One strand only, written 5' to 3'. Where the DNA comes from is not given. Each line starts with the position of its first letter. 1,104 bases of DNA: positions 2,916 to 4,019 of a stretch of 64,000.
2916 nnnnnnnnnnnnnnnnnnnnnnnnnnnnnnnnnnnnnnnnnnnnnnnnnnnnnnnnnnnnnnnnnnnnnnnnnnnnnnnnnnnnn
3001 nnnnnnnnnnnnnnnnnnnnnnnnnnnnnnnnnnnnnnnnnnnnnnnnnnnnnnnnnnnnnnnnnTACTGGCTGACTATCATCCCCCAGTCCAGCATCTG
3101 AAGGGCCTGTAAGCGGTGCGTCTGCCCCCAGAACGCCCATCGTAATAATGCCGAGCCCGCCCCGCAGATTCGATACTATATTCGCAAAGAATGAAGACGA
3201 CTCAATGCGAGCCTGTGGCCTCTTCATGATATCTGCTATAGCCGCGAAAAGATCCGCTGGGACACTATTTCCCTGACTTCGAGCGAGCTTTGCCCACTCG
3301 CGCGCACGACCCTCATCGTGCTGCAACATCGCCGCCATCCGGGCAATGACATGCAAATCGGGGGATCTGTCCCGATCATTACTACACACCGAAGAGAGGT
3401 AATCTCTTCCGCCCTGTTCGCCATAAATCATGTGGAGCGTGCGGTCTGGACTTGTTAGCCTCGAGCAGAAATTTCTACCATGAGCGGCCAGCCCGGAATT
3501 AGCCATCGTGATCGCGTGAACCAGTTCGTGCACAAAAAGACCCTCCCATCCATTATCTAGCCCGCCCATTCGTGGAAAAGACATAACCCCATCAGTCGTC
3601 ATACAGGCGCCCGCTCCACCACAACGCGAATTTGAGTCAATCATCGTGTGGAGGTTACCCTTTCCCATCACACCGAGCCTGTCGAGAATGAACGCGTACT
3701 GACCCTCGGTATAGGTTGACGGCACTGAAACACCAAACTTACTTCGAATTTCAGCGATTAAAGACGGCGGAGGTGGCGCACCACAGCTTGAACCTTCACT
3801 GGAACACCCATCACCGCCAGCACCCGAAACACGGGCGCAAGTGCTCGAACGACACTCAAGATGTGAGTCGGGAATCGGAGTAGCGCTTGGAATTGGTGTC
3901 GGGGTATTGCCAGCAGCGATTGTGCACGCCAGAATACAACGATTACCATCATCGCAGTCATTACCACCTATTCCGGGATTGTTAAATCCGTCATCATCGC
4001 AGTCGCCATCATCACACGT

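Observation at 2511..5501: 996-aa surface protein combining ~220-bp near-identical DNA tandem repeats (Cys/Asp Ca-binding-type modules) with an HExxH domain and a C-terminal membrane anchor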

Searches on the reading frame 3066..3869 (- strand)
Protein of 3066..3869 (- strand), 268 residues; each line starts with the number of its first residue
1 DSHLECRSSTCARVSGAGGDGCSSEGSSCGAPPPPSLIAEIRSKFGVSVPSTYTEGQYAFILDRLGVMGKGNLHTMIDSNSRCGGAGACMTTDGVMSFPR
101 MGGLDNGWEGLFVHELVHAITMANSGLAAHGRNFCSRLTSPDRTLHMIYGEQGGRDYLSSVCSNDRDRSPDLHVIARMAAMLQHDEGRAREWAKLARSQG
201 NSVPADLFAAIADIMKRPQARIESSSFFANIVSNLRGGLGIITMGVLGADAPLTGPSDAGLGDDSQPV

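Call 37: find_homologous_proteins(query=A1, max_evalue=0.001)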
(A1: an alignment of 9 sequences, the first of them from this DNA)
Query A1 (9 sequences) (268 aa, profile of the alignment): 1 proteins with E <= 0.001 among 8000 candidates.
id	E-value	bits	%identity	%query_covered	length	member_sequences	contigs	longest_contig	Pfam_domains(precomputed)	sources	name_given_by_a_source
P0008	4.1e-38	150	28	17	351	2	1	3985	-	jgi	jgi:hypothetical protein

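Call 38: search_solved_structures(query=A1, max_evalue=10, show_alignments=2)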
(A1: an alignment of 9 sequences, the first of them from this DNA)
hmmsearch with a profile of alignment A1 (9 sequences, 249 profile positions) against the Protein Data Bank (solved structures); distinct sequences matched with E-value up to 10: 0.

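Call 49: predict_structure(alignment_id=A1)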
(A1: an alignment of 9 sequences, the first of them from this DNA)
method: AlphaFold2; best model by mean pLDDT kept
length: 268 residues; sequences in the alignment: 9
mean_pLDDT: 68.4   pTM: 0.63
mean pLDDT of the five models: 68.4, 66.0, 65.4, 62.9, 62.8
residues with pLDDT >= 90: 11; 70-90: 154; 50-70: 50; < 50: 53
segments of 3 or more residues with pLDDT < 50: 152-155, 220-230, 237-268
pLDDT, mean of each block of 10 residues (from residue 1): 81 84 76 69 86 85 86 86 75 83 64 88 75 71 55 54 61 77 74 77 77 67 42 47 36 32 29
secondary structure, 60 per line:
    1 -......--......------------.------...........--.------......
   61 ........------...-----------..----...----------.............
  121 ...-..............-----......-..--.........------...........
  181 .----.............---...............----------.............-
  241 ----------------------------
elements in order: E2-7 E10-15 H35-45 H55-68 E75-77 E95-97 H108-123 H125-138 H144-149 H157-163 H170-181 H186-198 H202-216 H227-239

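Call 54: fold_search(model_id=the predicted structure, library=pdb)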
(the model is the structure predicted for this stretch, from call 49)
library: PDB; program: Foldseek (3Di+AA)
matches with E <= 10: 129; with E <= 0.001: 0
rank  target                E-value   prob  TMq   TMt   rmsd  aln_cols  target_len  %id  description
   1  7f9o_c                1.6e+00  0.06  0.10  0.16  12.8       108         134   17  PSI-NDH supercomplex of Barley (released 2021-12-22)
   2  8y41_A                1.6e+00  0.03  0.12  0.12  17.9       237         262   14  VcFadRqm, mutant protein of Fatty Acid Responsive Transcription Factor from Vibrio cholerae, in Complex with oleoyl-Co (released 2025-02-05)
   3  4fxq_A                1.7e+00  0.09  0.25  0.17  12.7       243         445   11  Full-length Certhrax toxin from Bacillus cereus in complex with Inhibitor P6 (released 2012-09-26)
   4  6lbn_A                1.7e+00  0.06  0.14  0.10  16.0       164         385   16  Structure of SIL1-bound FEM1C (released 2020-10-21)
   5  1moj_B                1.9e+00  0.08  0.12  0.19  19.0       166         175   12  Crystal structure of an archaeal dps-homologue from Halobacterium salinarum (released 2004-04-20)
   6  1moj_A                2.0e+00  0.08  0.13  0.19  18.8       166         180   12  Crystal structure of an archaeal dps-homologue from Halobacterium salinarum (released 2004-04-20)
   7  6jx6_D                2.3e+00  0.08  0.13  0.22  19.0       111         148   13  Tetrameric form of Smac (released 2019-12-04)
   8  7o91_C                2.4e+00  0.05  0.12  0.20  12.2       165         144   15  diMn-sulerythrin (released 2021-12-01)
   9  2uuh                  2.4e+00  0.04  0.12  0.18  15.6       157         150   11  Crystal structure of Human Leukotriene C4 Synthase in complex with substrate glutathione (released 2007-07-17)
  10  8tmj_D                2.5e+00  0.03  0.11  0.09  16.9       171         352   14  Cryo-EM structure of CorA in complex with conformation-specific synthetic antibody C18 and 100 uM MgCl2, State MG0.1-2 (released 2025-02-12)
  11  6jx6_B                2.8e+00  0.07  0.12  0.21  18.8       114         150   10  Tetrameric form of Smac (released 2019-12-04)
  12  4jc7                  3.0e+00  0.03  0.11  0.17  15.9       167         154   12  Human LTC4 synthase in complex with product analogs - implications for enzyme catalysis (released 2014-01-01)
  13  7cc7                  3.2e+00  0.06  0.13  0.15  14.6       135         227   12  Tetratricopeptide repeat (TPR) domain of protein tyrosine phosphatase-interacting protein 51 (PTPIP51) (released 2021-01-20)
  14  4j7y                  3.2e+00  0.03  0.13  0.17  16.2       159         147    9  Human LTC4 synthase in complex with product analogs - implications for enzyme catalysis (released 2014-01-01)
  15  2raj                  3.2e+00  0.02  0.10  0.08  28.5       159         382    9  SO4 bound PX-BAR membrane remodeling unit of Sorting Nexin 9 (released 2007-12-11)
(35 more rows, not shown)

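Call 63: search_protein_families(library=pfam, alignment_id=A1, max_evalue=10)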
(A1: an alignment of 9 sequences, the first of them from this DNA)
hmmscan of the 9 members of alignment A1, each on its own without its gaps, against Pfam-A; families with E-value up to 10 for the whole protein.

A. member 1, seq(268 aa): 1 family
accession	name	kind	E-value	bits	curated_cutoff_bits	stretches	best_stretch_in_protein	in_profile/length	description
PF10263.15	SprT-like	-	0.072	13.4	25.6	1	112-139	65-93/108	SprT-like family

B. families by the number of members that match (of 9 scanned): 4 families
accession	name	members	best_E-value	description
PF01683.23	EB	1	0.039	EB module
PF13755.11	Sensor_TM1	1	0.064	Sensor N-terminal transmembrane domain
PF10263.15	SprT-like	1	0.072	SprT-like family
PF13699.11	eCIS_core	1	0.16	eCIS core domain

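Call 89: fold_search(model_id=the predicted structure, library=viral)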
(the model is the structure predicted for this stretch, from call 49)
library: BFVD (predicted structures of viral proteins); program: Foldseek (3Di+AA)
matches with E <= 10: 230; with E <= 0.001: 0
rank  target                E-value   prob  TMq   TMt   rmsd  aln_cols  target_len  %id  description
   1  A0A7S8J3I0            3.2e-02  0.44  0.24  0.11  19.1       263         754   14  (no name in the UniProt tables at hand)
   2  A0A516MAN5            3.6e-02  0.77  0.27  0.23  26.8       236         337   11  (no name in the UniProt tables at hand)
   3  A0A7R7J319            6.3e-02  0.95  0.31  0.45   9.5       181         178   11  (no name in the UniProt tables at hand)
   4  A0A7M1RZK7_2          7.9e-02  0.41  0.29  0.09  14.4       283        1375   10  ART-PolyVal-like domain-containing protein [uncultured phage cr271_1]
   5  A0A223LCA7            7.9e-02  0.28  0.19  0.23  15.0       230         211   10  IrrE N-terminal-like domain-containing protein [Bacillus phage PBS1]
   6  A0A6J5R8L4            1.2e-01  0.28  0.17  0.13  13.8       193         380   12  DUF7168 domain-containing protein [uncultured Caudovirales phage]
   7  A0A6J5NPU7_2          1.4e-01  0.13  0.16  0.06  14.3       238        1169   14  Helicase/UvrB, N-terminal [uncultured Caudovirales phage]
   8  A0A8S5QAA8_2          1.5e-01  0.63  0.36  0.09  21.8       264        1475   11  Type I restriction enzyme [Podoviridae sp. ctsfx1]
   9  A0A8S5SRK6            1.5e-01  0.60  0.34  0.15   9.1       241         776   12  IrrE N-terminal-like domain (Fragment) [Podoviridae sp. ctIi724]
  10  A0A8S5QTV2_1          2.4e-01  0.47  0.31  0.11   9.2       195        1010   15  Nuclease [Podoviridae sp. ctKS020]
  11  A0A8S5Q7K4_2          2.8e-01  0.35  0.29  0.07  10.4       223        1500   12  Large polyvalent protein-associated domain-containing protein [Podoviridae sp. ctJaJ36]
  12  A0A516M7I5            3.0e-01  0.35  0.27  0.31   9.9       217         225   10  (no name in the UniProt tables at hand)
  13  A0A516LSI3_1          3.0e-01  0.23  0.27  0.08  12.4       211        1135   13  (no name in the UniProt tables at hand)
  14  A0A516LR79            4.4e-01  0.13  0.21  0.17  14.0       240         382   12  (no name in the UniProt tables at hand)
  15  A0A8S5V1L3            5.2e-01  0.54  0.20  0.46   4.3        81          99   17  SprT-like family protein [Myoviridae sp. ctJ2i1]
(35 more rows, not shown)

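Call 102: search_protein_families(library=phrogs, alignment_id=A1, max_evalue=1)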
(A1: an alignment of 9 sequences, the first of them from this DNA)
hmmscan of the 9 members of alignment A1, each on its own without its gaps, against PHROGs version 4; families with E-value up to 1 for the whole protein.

A. member 1, seq(268 aa): 0 families

B. families by the number of members that match (of 9 scanned): 7 families
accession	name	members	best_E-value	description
phrog_1365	-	2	0.086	-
phrog_2299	-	1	0.0087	-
phrog_87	-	1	0.017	metallo-protease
phrog_29774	-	1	0.11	-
phrog_15000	-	1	0.17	-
phrog_36850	-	1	0.18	-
phrog_5394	-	1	0.27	-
